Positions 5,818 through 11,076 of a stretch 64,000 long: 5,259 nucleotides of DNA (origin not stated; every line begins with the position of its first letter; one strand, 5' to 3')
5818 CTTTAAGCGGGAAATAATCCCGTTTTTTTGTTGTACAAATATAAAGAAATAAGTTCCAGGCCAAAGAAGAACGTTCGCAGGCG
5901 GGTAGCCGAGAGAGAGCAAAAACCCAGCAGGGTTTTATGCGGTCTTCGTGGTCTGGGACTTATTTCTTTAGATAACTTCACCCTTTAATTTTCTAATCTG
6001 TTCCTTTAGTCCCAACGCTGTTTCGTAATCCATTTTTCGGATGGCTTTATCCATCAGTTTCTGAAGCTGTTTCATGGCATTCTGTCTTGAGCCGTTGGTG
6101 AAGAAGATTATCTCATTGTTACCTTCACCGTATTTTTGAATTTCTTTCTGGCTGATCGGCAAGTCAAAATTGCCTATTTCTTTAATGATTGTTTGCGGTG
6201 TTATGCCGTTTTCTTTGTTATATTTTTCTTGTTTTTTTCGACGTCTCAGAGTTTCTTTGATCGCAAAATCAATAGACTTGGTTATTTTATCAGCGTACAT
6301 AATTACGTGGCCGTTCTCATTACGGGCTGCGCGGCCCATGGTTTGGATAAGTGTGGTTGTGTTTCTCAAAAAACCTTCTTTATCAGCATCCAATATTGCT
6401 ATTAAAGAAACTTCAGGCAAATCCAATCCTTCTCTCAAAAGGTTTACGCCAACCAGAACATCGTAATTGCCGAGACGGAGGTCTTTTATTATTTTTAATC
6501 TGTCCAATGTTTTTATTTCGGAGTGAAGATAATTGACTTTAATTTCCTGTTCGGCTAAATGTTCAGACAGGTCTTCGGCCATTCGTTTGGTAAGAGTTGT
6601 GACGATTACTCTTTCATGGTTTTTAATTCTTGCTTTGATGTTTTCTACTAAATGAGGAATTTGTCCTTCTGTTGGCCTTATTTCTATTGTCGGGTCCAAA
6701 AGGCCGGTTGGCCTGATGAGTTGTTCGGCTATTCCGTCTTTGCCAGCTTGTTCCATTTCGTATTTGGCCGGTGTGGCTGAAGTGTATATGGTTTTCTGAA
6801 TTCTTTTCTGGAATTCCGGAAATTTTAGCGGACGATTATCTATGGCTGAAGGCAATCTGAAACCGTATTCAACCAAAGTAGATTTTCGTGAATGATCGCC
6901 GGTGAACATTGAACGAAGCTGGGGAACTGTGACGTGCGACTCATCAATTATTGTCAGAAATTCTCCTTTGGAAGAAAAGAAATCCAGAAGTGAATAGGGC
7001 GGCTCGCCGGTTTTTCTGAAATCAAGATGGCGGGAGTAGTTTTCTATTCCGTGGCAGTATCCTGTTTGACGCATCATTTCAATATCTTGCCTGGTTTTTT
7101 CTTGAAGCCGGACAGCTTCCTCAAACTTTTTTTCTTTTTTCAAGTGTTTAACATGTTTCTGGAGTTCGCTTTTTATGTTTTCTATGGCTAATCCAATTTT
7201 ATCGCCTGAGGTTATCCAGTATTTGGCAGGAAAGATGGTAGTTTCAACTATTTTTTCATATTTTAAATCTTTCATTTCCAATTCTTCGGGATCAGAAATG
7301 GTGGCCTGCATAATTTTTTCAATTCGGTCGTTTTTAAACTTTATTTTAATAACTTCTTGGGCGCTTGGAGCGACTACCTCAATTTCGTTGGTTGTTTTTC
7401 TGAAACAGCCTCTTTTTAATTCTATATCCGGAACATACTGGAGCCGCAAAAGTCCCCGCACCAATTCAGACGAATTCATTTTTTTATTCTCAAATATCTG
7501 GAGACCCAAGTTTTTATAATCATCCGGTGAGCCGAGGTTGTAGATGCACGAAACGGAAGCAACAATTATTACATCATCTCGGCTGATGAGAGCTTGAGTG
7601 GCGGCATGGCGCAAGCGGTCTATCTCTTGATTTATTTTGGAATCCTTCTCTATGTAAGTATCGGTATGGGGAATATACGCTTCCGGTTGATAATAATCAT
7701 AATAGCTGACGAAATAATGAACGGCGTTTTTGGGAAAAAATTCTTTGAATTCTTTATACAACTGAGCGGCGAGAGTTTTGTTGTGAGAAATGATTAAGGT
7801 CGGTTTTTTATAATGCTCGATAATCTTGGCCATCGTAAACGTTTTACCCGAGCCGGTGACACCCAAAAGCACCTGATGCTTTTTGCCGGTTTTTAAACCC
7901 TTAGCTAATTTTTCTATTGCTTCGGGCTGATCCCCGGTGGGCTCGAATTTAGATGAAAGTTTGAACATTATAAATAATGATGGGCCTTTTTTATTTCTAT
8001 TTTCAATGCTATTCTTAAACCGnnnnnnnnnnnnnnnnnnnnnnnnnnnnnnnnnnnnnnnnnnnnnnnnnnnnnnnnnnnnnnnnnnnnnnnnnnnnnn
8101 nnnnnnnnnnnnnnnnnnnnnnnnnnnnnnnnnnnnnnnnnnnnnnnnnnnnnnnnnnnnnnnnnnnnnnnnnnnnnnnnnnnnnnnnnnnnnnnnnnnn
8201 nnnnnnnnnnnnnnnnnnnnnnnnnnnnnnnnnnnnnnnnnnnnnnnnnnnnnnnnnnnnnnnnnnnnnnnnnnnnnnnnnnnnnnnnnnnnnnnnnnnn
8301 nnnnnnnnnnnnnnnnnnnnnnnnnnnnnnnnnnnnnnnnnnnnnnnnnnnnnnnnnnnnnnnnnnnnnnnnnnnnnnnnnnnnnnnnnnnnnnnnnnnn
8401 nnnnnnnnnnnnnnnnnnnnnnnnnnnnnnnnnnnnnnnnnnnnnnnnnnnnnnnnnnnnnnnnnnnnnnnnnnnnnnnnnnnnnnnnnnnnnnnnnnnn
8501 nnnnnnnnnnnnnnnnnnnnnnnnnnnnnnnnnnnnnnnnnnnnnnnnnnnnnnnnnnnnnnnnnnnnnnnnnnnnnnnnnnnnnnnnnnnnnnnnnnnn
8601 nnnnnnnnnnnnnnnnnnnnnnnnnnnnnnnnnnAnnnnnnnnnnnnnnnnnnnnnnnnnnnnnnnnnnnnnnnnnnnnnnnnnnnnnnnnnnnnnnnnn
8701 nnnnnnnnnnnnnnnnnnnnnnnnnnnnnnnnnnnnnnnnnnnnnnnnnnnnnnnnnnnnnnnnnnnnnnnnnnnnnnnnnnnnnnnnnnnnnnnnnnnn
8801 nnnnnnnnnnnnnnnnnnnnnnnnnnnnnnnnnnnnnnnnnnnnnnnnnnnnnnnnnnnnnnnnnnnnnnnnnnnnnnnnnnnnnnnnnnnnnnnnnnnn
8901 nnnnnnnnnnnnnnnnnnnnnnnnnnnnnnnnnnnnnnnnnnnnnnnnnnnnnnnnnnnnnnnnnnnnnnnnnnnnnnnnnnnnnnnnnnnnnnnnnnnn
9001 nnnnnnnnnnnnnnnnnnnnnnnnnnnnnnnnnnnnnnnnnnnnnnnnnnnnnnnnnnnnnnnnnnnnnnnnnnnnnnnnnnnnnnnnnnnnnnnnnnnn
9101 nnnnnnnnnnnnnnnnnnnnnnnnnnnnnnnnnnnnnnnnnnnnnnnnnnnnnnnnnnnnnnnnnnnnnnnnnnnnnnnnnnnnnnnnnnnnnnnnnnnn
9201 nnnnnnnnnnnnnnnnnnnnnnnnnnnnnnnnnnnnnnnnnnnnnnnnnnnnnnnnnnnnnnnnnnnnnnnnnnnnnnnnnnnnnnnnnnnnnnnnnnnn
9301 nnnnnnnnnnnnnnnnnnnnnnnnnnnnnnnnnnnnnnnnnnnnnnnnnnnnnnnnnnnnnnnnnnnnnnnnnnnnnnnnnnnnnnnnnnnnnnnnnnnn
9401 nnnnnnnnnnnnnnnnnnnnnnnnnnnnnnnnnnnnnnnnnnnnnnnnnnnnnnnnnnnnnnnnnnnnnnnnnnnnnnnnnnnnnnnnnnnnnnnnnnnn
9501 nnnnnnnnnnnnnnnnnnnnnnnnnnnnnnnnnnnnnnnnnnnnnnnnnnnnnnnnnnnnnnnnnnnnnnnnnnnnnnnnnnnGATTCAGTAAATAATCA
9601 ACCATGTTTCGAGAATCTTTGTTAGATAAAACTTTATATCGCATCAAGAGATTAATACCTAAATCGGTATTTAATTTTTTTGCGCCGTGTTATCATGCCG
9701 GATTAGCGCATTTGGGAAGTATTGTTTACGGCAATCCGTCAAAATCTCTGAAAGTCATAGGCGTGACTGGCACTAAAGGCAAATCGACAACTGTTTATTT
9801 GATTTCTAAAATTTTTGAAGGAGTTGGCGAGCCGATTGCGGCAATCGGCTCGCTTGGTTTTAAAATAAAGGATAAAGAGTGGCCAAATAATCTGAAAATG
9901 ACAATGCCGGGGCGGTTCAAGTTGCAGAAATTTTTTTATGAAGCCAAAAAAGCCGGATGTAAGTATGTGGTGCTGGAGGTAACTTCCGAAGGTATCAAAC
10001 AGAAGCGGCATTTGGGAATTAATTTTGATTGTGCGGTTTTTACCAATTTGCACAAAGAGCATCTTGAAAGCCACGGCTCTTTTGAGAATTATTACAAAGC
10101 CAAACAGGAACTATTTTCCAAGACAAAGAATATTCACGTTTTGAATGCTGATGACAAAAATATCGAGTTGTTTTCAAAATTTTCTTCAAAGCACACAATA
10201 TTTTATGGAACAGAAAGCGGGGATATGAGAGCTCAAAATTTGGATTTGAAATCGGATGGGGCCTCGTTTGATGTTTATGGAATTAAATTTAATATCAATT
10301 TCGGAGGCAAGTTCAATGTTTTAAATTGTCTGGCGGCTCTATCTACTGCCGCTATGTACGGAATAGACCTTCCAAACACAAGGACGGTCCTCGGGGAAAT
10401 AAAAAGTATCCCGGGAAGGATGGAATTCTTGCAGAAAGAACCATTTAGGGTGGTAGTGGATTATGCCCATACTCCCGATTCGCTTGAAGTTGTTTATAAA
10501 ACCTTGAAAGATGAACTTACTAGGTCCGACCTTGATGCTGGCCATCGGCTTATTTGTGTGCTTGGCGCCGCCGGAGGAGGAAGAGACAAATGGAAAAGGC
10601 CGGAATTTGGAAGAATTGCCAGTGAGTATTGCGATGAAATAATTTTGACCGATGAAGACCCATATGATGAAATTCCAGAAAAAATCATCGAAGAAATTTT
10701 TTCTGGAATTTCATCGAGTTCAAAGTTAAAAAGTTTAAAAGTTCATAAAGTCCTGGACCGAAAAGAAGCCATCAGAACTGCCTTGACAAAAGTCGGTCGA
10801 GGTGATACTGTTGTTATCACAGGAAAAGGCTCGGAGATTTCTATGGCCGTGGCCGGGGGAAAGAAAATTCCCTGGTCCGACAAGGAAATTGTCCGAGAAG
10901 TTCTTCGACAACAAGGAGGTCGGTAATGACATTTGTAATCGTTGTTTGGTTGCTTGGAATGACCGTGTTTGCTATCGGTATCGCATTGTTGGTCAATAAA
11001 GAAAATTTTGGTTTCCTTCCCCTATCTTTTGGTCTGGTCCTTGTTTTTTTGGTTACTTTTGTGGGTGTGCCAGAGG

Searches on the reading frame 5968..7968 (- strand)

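Call 68: search_protein_families(library=pfam, proteins=[window:5968-7968:-], max_evalue=0.00001)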
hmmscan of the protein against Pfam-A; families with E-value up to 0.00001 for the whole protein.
window:5968-7968:- (666 aa): 6 families
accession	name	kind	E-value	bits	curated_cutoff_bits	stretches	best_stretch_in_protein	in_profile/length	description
PF12344.14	UvrB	-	2.9e-21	75.5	27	1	557-598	1-42/43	Ultra-violet resistance protein B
PF00271.37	Helicase_C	-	1.8e-20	73.7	23.5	1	440-550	6-109/110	Helicase conserved C-terminal domain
PF04851.21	ResIII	-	3.2e-15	56.9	22.5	1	8-135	2-130/164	Type III restriction enzyme, res subunit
PF17757.6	UvrB_inter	-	7.1e-08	32.9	22.9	1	157-249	2-89/91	UvrB interaction domain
PF00270.35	DEAD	-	1.7e-07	31.6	26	0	13-84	3-77/167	DEAD/DEAH box helicase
PF02151.25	UVR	-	2.6e-06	27.4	21.5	1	632-663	4-35/36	UvrB/uvrC motif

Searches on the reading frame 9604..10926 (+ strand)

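Call 68: search_protein_families(library=pfam, proteins=[window:9604-10926:+], max_evalue=0.00001)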
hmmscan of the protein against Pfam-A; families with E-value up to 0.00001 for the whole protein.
window:9604-10926:+ (440 aa): 2 families
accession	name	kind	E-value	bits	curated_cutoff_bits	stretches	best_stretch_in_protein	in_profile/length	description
PF08245.18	Mur_ligase_M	-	1e-45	156.6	24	1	54-248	1-199/200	Mur ligase middle domain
PF02875.26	Mur_ligase_C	-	7.6e-26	91.9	28.4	1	271-409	1-127/127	Mur ligase, glutamate ligase domain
